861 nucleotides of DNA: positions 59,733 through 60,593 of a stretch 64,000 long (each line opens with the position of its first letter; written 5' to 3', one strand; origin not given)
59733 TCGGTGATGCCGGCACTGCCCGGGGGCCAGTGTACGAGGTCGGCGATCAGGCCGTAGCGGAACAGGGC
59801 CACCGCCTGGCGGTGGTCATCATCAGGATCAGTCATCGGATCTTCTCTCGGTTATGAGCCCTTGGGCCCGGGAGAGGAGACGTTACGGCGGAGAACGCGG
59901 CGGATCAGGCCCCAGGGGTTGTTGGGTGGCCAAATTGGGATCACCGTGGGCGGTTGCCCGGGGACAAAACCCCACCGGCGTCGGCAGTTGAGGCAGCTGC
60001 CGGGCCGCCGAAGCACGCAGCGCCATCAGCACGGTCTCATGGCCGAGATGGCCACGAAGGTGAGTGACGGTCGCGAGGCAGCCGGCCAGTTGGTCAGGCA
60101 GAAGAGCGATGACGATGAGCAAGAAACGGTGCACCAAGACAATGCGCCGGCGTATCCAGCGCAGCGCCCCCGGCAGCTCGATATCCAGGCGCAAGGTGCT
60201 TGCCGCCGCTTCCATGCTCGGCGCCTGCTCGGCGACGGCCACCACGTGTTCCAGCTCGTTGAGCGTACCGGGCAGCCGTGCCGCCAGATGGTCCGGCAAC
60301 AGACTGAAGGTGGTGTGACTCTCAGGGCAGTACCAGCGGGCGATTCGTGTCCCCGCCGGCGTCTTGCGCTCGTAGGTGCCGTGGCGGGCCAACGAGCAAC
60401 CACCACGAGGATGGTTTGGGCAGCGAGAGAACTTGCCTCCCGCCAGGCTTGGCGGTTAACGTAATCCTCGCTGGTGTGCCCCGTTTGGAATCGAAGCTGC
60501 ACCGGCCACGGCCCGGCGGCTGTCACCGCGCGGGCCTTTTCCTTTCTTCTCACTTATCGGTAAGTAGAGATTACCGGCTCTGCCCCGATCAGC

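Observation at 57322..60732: Compact TniA/TniB-type transposon inserted exactly at the centre of a REP palindrome, with 5-bp TSD TACAG and TGT terminal repeats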

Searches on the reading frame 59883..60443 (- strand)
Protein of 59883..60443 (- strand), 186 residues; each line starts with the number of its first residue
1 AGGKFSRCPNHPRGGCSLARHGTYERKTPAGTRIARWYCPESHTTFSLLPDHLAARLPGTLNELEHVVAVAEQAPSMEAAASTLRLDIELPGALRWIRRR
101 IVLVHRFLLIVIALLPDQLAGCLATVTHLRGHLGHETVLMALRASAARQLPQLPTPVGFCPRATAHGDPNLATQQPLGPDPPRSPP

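Call 3: search_protein_families(library=pfam, proteins=[window:59883-60443:-], max_evalue=0.1)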
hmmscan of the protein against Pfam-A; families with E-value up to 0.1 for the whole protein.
window:59883-60443:- (186 aa): 0 families

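Call 4: search_protein_families(library=ncbifam, proteins=[window:59883-60443:-], max_evalue=0.1)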
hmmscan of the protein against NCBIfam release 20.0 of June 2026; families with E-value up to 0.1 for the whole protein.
window:59883-60443:- (186 aa): 0 families

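Call 32: find_encoding_contigs(protein=window:59883-60392:-, flank=5000, max_places=10)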
Protein window:59883-60392:- (169 aa): 1 contig read that carries it; 1 place shown.
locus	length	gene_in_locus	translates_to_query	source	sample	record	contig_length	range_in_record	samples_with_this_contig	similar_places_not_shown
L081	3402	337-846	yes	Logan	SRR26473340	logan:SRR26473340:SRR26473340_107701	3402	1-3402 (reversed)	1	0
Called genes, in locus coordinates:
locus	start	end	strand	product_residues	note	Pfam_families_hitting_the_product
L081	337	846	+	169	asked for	-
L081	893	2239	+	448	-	PF13683:rve_3 (faint), PF13518:HTH_28 (weak), PF13565:HTH_32, PF00665:rve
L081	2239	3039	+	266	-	PF09848:SLFN-g3_helicase (weak), PF13401:AAA_22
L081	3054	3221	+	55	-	-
